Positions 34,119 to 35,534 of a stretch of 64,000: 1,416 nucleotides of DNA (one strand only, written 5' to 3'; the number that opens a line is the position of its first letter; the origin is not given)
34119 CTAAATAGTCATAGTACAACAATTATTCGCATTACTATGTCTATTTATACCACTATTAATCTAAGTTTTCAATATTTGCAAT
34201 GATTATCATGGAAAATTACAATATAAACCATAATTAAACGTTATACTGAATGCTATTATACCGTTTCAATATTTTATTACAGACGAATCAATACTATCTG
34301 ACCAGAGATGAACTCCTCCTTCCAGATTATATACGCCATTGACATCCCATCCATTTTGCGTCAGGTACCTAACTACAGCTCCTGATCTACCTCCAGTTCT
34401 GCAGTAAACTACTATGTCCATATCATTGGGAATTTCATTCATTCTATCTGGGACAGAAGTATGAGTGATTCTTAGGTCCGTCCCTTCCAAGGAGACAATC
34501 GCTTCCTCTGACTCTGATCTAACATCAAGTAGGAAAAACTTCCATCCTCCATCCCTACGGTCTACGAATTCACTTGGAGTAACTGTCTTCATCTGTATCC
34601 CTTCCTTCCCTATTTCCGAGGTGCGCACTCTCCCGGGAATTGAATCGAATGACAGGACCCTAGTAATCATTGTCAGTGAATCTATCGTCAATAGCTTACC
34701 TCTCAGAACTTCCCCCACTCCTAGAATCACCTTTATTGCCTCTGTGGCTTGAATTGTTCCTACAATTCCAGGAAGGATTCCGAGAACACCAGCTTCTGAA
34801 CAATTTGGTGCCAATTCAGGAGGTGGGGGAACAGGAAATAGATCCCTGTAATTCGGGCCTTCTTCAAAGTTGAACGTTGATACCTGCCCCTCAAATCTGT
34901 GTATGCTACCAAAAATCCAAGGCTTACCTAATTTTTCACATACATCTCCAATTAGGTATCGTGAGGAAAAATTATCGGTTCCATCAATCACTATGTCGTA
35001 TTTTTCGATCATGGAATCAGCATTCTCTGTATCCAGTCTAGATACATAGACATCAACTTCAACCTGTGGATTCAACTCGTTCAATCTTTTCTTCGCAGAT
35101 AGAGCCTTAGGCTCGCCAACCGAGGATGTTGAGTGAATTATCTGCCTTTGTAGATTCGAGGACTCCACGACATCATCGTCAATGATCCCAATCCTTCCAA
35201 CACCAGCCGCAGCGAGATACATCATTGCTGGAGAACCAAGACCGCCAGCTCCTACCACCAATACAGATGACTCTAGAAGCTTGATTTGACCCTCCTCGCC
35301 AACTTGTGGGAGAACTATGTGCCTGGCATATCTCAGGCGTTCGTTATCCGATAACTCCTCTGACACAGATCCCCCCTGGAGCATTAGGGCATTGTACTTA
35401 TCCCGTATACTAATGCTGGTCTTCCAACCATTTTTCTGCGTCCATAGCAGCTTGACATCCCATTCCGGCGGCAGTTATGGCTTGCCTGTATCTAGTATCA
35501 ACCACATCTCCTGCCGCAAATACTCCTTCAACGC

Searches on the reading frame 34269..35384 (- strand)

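Call 102: search_protein_families(library=pfam, proteins=[window:34269-35384:-], max_evalue=0.0001)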
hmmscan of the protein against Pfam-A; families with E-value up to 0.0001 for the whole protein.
window:34269-35384:- (372 aa): 2 families
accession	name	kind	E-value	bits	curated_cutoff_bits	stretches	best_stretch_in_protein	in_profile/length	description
PF00899.27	ThiF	-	3.6e-83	278.8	28.1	1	19-244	1-227/238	ThiF family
PF00581.25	Rhodanese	-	2.3e-09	38.1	22.2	1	270-363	2-101/102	Rhodanese-like domain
